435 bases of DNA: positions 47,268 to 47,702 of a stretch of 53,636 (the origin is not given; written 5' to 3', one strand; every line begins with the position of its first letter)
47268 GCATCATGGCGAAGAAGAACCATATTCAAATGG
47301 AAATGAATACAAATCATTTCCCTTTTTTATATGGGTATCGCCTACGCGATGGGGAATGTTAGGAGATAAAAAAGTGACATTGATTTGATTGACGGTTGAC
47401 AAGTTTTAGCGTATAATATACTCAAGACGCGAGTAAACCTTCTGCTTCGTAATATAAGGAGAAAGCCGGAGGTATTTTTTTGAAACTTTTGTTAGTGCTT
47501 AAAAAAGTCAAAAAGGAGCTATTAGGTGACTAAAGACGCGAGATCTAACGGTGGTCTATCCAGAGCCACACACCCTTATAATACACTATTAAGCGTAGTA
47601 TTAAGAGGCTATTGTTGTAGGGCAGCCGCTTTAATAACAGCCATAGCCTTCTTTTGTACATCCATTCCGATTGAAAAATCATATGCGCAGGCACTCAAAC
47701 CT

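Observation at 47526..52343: Orphan 1605-aa exported multi-enzyme protein as a self-contained transcription unit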

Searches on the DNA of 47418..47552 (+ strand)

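Call 112: build_rna_model(alignment_id=A8, structure=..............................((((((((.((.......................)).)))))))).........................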
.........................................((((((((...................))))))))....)
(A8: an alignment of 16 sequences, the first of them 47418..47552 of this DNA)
Model R1 built from alignment A8 (16 sequences, 180 columns); structure: as given.
model positions 140; base pairs 18; branch points 1; effective number of sequences 5.08; information 0.59 bits per position. Calibrated on 0.2 Mb of random sequence (short: E-values are rough).
structure used (alignment columns):
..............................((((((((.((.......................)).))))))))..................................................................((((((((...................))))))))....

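Call 113: search_with_rna_model(model_id=R1, sources=[window, L001, L002, L003, L005, L006, L007, L008, L009, L010, L011, L012, L013, L014, L015, L016, L017, L018, L019, L020, L021, L022, L023, L024, L025, L026, L027, L028, L029, L030, L031, L032, L033, L034, L035, L036, L037, L038, L039, L040, L041, L042, L043, L044, L045, L046, L047, L048, L049, L050, L051, L052, L053, L054, L055, L056, L057, L058, L059, L060, L061, L062, L063, L064, L065, L066, L067, L068, L069, L070, L071, L072, L073, L074, L075, L076, L077, L078, L079, L080, L081, L082, L083, L084, L087, L088, L089, L090, L091, L092, L093], max_evalue=0.01)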
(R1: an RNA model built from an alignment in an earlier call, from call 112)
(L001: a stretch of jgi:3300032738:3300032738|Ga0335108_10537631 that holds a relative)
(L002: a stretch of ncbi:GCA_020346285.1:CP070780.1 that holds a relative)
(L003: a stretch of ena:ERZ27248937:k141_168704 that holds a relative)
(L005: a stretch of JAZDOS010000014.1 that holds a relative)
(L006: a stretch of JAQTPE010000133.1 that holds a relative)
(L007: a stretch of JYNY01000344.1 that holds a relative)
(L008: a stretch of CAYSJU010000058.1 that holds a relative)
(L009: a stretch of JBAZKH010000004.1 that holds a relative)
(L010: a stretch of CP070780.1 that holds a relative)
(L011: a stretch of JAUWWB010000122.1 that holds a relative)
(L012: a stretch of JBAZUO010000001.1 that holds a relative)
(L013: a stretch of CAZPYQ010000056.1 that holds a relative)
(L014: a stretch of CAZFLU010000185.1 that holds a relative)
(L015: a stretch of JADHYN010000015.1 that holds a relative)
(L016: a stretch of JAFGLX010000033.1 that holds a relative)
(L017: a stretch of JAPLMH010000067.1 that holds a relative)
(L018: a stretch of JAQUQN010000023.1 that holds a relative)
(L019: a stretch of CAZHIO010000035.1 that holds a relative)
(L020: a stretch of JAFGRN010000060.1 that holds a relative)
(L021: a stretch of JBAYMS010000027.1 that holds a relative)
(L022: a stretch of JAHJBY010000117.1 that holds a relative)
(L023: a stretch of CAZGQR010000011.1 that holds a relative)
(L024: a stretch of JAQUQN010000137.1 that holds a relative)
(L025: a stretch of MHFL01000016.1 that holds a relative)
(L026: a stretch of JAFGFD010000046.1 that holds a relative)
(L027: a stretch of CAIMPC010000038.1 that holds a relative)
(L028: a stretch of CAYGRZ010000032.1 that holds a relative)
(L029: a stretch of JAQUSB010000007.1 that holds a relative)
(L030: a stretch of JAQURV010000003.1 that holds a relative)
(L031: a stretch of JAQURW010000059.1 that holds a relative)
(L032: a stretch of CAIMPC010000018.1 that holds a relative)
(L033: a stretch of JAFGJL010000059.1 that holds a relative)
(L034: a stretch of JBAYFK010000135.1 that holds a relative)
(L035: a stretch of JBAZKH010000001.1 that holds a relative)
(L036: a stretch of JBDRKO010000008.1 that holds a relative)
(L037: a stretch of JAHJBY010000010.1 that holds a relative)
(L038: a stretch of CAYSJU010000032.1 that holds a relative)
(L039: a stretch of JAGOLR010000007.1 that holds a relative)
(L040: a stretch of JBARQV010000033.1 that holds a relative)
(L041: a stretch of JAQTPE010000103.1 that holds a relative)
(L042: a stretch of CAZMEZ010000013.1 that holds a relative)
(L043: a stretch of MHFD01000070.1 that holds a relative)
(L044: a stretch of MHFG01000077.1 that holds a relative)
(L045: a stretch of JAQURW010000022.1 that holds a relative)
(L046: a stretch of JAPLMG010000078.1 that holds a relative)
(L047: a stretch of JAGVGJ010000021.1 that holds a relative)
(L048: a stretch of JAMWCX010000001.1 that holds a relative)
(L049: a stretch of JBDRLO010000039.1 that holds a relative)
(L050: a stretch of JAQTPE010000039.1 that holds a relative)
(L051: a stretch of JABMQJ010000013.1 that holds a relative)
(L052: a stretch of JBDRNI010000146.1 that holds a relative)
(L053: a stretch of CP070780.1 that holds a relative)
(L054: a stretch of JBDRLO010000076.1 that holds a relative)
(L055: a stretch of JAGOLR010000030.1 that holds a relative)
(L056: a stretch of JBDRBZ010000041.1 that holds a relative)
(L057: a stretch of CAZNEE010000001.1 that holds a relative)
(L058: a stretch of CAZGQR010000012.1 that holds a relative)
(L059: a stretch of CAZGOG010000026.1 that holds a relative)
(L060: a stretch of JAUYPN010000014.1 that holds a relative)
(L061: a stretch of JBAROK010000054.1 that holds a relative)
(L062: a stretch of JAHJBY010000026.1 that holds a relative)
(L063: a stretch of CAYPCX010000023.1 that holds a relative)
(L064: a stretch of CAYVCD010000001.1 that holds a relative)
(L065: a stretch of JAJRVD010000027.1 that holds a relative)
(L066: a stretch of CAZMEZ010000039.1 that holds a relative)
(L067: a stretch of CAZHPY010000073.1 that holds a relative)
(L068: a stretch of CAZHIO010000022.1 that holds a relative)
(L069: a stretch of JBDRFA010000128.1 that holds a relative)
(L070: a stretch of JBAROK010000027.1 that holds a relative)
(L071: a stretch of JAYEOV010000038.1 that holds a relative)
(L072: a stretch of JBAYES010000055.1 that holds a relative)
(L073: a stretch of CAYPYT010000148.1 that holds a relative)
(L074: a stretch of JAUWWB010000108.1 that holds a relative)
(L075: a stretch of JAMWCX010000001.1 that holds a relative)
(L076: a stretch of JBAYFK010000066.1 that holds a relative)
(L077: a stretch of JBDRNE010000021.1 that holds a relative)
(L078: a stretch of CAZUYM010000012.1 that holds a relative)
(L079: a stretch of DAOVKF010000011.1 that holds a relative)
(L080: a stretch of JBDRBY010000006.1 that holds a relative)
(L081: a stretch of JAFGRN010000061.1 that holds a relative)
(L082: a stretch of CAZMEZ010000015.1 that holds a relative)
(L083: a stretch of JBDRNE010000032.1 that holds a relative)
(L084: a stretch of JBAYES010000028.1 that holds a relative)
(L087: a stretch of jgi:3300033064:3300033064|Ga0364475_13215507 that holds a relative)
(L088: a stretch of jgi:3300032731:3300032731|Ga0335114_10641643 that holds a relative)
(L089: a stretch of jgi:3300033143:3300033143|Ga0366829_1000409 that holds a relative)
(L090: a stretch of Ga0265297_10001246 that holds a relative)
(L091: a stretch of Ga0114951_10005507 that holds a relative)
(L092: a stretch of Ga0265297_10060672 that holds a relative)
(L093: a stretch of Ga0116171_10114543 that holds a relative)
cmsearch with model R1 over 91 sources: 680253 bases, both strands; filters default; matches with E-value up to 0.01: 47.
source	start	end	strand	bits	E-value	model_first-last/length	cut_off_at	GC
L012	2884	3021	+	120.6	3.4e-19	1-140/140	no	0.38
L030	2832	2961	+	117.3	1.4e-18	1-140/140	no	0.3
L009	2878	3018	+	116.8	1.7e-18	1-140/140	no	0.34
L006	830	967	+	116.1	2.3e-18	1-140/140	no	0.38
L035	2894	3030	+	115.1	3.5e-18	1-140/140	no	0.35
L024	1344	1484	+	113.4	7.1e-18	1-140/140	no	0.33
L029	2885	3021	+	112.6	1e-17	1-140/140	no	0.34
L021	2880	3018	+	105.7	1.9e-16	1-140/140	no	0.34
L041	2802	2958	+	103.4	5e-16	1-140/140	no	0.34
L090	328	468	-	100.1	2e-15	1-140/140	no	0.34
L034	1366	1506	+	99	3.2e-15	1-140/140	no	0.32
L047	2880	3021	+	98.5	4e-15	1-140/140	no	0.3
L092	1577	1713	-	97.7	5.6e-15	1-140/140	no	0.28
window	47418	47555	+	97.2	6.7e-15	1-140/140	no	0.38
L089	9892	10030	+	94.5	2.2e-14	1-140/140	no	0.35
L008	494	637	+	94.3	2.3e-14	1-140/140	no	0.44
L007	429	570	+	91.2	8.7e-14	1-140/140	no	0.39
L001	216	354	+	90.5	1.2e-13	1-140/140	no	0.39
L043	2634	2778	+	86.2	7e-13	1-140/140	no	0.34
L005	2810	3021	+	85.2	1.1e-12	1-140/140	no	0.37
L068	424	583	+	84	1.8e-12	1-140/140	no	0.39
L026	2318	2455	+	79.5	1.2e-11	1-140/140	no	0.33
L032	2886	3030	+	79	1.5e-11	1-140/140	no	0.34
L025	2787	2934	+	65.3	5e-09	1-140/140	no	0.26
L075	2848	3000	+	63.2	1.2e-08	1-140/140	no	0.39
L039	2716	2868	+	60.6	3.6e-08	1-140/140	no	0.37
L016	2812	2988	+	56.7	1.9e-07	1-140/140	no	0.31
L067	2642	2808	+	53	9e-07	1-140/140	no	0.32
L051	2857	2991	+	51.9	1.4e-06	1-140/140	no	0.27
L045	2833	2976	+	50.5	2.6e-06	1-140/140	no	0.37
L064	4922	5085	+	49.1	4.7e-06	1-140/140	no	0.35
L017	4308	4471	+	48.9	5.1e-06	1-140/140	no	0.34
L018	2726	2862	+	48.6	5.9e-06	1-140/140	no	0.41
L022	420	557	+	47.6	8.8e-06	1-140/140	no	0.36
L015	2666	2820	+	47.1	1.1e-05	1-140/140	no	0.34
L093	613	751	-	44.2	3.8e-05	1-140/140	no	0.28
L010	2860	3018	+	43.2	5.6e-05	1-140/140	no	0.33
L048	2838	2967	+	42.2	8.6e-05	1-140/140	no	0.24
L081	2949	3017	+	42.2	8.6e-05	77-136/140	no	0.26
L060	2753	2804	+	41.7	0.00011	84-136/140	no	0.29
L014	91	200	+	38.6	0.00041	1-140/140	no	0.33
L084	1858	1976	+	38.2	0.00048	1-140/140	no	0.35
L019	64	198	+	34.9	0.0019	1-140/140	no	0.27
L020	2882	3030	+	33.4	0.0037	1-140/140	no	0.33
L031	2663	2808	+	32.2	0.006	1-140/140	no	0.34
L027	361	388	+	32.1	0.0061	107-134/140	no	0.29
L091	11280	11307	-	32.1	0.0061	107-134/140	no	0.29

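Call 114: search_with_rna_model(model_id=R1, sources=[window, L001, L005, L006, L007, L008, L009, L010, L012, L015, L016, L017, L018, L021, L022, L024, L025, L026, L029, L030, L032, L034, L035, L039, L041, L043, L045, L047, L048, L051, L064, L067, L068, L075, L089, L090, L092, L093], max_evalue=0.0001, make_alignment=true)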
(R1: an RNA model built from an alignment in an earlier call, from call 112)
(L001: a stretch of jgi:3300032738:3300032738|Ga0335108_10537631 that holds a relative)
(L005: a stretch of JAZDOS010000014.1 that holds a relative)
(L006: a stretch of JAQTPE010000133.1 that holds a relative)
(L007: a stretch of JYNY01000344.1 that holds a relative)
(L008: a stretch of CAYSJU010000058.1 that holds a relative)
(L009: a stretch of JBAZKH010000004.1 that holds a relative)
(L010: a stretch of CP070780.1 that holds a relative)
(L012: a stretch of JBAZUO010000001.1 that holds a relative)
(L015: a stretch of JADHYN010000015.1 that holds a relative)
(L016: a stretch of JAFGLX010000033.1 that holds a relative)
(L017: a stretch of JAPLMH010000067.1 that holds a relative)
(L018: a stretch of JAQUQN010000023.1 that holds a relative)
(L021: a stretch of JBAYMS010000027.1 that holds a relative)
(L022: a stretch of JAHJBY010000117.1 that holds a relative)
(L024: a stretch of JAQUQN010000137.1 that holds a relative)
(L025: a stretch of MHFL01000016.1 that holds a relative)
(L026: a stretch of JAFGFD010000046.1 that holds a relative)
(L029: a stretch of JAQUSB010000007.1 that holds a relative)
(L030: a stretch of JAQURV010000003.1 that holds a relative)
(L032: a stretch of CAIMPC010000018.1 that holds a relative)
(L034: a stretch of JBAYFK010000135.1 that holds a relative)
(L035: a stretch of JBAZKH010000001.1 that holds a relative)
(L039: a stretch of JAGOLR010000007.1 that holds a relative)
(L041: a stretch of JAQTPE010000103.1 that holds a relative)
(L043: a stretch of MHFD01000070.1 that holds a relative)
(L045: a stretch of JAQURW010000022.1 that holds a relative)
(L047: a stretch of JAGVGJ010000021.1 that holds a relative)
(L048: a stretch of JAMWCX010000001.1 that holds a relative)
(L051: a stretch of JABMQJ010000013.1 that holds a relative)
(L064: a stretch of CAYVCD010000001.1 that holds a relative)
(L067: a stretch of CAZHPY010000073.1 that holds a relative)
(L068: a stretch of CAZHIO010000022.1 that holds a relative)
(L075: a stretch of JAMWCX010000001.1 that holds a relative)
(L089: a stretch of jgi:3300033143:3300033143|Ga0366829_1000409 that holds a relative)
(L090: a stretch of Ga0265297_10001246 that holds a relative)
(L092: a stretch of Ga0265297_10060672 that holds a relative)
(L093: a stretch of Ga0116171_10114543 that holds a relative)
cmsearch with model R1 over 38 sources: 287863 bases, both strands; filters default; matches with E-value up to 0.0001: 38.
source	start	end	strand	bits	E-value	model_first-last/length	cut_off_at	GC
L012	2884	3021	+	120.6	1.4e-19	1-140/140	no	0.38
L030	2832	2961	+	117.3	5.9e-19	1-140/140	no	0.3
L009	2878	3018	+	116.8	7.3e-19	1-140/140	no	0.34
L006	830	967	+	116.1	9.6e-19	1-140/140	no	0.38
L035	2894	3030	+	115.1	1.5e-18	1-140/140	no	0.35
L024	1344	1484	+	113.4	3e-18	1-140/140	no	0.33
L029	2885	3021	+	112.6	4.3e-18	1-140/140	no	0.34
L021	2880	3018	+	105.7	7.8e-17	1-140/140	no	0.34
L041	2802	2958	+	103.4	2.1e-16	1-140/140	no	0.34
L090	328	468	-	100.1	8.4e-16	1-140/140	no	0.34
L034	1366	1506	+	99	1.4e-15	1-140/140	no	0.32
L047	2880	3021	+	98.5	1.7e-15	1-140/140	no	0.3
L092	1577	1713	-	97.7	2.4e-15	1-140/140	no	0.28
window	47418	47555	+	97.2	2.9e-15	1-140/140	no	0.38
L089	9892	10030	+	94.5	9.2e-15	1-140/140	no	0.35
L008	494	637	+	94.3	9.8e-15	1-140/140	no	0.44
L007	429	570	+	91.2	3.7e-14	1-140/140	no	0.39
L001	216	354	+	90.5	4.9e-14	1-140/140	no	0.39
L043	2634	2778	+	86.2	3e-13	1-140/140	no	0.34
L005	2810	3021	+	85.2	4.7e-13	1-140/140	no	0.37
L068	424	583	+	84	7.7e-13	1-140/140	no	0.39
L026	2318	2455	+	79.5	5.2e-12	1-140/140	no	0.33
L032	2886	3030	+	79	6.5e-12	1-140/140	no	0.34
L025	2787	2934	+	65.3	2.1e-09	1-140/140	no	0.26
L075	2848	3000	+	63.2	5.1e-09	1-140/140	no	0.39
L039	2716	2868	+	60.6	1.5e-08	1-140/140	no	0.37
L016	2812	2988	+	56.7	7.8e-08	1-140/140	no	0.31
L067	2642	2808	+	53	3.8e-07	1-140/140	no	0.32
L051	2857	2991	+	51.9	6.1e-07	1-140/140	no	0.27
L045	2833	2976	+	50.5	1.1e-06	1-140/140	no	0.37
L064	4922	5085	+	49.1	2e-06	1-140/140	no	0.35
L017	4308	4471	+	48.9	2.1e-06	1-140/140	no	0.34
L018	2726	2862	+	48.6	2.5e-06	1-140/140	no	0.41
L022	420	557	+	47.6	3.7e-06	1-140/140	no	0.36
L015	2666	2820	+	47.1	4.6e-06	1-140/140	no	0.34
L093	613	751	-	44.2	1.6e-05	1-140/140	no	0.28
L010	2860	3018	+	43.2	2.4e-05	1-140/140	no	0.33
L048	2838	2967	+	42.2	3.6e-05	1-140/140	no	0.24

Alignment A9: 38 matches aligned to the model, 274 columns, each read 5' to 3' on its own strand. Consensus structure (alignment columns), stored with it:
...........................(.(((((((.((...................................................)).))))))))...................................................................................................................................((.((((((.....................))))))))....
